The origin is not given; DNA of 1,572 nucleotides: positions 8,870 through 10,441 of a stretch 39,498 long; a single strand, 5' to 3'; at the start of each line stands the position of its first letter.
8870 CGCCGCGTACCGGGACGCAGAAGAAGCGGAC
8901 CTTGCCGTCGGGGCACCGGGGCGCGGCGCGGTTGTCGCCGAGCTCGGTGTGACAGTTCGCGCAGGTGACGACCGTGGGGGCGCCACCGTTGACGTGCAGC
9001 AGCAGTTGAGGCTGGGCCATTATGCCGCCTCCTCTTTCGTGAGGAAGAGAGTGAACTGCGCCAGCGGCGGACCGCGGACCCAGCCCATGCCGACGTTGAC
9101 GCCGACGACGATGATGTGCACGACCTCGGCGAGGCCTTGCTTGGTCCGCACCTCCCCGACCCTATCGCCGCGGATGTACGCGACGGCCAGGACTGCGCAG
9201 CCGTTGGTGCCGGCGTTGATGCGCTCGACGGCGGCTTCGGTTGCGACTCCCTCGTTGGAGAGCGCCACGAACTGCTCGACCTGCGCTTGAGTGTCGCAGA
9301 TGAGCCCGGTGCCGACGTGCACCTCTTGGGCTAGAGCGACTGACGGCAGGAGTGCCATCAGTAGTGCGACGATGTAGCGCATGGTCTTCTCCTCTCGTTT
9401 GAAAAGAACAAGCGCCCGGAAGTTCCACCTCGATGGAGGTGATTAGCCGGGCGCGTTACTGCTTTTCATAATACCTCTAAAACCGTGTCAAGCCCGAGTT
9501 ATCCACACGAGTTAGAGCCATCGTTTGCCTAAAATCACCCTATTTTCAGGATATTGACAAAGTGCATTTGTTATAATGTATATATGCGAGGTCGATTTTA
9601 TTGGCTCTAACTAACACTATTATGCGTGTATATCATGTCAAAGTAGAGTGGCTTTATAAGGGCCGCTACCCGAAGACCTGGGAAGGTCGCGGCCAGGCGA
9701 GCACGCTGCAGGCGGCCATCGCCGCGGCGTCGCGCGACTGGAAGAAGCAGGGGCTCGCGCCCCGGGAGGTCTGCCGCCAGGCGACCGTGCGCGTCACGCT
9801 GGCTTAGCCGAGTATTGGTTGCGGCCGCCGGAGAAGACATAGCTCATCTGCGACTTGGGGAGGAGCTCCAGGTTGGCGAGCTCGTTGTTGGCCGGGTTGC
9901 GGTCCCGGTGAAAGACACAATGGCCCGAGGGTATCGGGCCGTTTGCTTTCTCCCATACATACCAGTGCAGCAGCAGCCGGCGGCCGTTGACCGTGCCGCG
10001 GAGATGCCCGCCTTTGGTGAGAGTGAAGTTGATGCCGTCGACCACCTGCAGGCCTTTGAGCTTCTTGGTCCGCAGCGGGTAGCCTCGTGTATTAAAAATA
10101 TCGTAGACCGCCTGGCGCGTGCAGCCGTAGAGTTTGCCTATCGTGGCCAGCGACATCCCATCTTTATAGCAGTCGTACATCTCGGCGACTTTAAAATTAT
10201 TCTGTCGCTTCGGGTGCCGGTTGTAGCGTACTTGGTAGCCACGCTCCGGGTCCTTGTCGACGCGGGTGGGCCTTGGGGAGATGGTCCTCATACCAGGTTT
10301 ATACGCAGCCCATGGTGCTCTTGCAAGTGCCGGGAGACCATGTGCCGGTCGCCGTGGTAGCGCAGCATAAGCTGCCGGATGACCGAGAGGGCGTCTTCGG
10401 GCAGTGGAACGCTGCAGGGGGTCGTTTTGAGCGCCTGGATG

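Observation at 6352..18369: Recurrent composite element: DnaA(-like) box, exactly 7 nt, then GCTTGAC(A/G)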

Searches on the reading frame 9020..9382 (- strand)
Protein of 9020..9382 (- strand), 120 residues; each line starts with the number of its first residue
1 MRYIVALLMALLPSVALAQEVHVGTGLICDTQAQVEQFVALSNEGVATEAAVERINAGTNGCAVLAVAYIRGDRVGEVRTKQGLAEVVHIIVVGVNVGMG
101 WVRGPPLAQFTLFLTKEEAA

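Call 12: search_protein_families(library=pfam, max_evalue=0.01, proteins=[window:9020-9382:-])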
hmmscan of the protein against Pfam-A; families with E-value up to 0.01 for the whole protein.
window:9020-9382:- (120 aa): 0 families

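Call 13: search_protein_families(library=phrogs, max_evalue=0.001, proteins=[window:9020-9382:-])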
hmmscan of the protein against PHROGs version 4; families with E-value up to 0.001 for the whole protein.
window:9020-9382:- (120 aa): 0 families

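Call 82: search_protein_families(library=ncbifam, max_evalue=0.01, proteins=[window:9020-9382:-])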
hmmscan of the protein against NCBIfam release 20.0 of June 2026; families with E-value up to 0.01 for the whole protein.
window:9020-9382:- (120 aa): 0 families

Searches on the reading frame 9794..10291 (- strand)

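Call 12: search_protein_families(library=pfam, max_evalue=0.01, proteins=[window:9794-10291:-])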
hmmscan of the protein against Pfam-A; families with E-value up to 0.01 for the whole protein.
window:9794-10291:- (165 aa): 3 families
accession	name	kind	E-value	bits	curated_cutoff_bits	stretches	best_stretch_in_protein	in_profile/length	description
PF13392.12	HNH_3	-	8.7e-14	51.3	24.8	1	108-149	3-44/46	HNH endonuclease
PF13384.12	HTH_23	-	0.0011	19.2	24.6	1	41-68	13-43/50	Homeodomain-like domain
PF02796.21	HTH_7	-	0.002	18.7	23.8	1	25-68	2-44/45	Helix-turn-helix domain of resolvase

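Call 13: search_protein_families(library=phrogs, max_evalue=0.001, proteins=[window:9794-10291:-])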
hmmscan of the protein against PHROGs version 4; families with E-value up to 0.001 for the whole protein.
window:9794-10291:- (165 aa): 10 families
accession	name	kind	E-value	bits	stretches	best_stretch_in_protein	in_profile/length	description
phrog_1891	-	DNA, RNA and nucleotide metabolism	1.8e-13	51.5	1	107-150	166-209/255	HNH endonuclease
phrog_99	-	DNA, RNA and nucleotide metabolism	4.2e-11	44.1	1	82-148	136-200/383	HNH endonuclease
phrog_15471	-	DNA, RNA and nucleotide metabolism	1.6e-10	42.1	1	106-150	32-77/183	HNH endonuclease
phrog_59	-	DNA, RNA and nucleotide metabolism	2.9e-10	41.1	1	76-144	164-226/423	HNH endonuclease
phrog_4578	-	DNA, RNA and nucleotide metabolism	1.8e-07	32.1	1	109-148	15-54/130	HNH endonuclease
phrog_7545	-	DNA, RNA and nucleotide metabolism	3e-07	31.7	1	42-147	15-127/160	HNH endonuclease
phrog_959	-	DNA, RNA and nucleotide metabolism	1.1e-06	29.5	1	92-147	40-100/138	HNH endonuclease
phrog_826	-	DNA, RNA and nucleotide metabolism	2.7e-06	28.2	1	100-146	104-151/281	HNH endonuclease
phrog_6254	-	DNA, RNA and nucleotide metabolism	8.9e-06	27.1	1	90-134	20-67/154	HNH endonuclease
phrog_1492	-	DNA, RNA and nucleotide metabolism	2.4e-05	24.6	1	93-142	95-148/414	HNH endonuclease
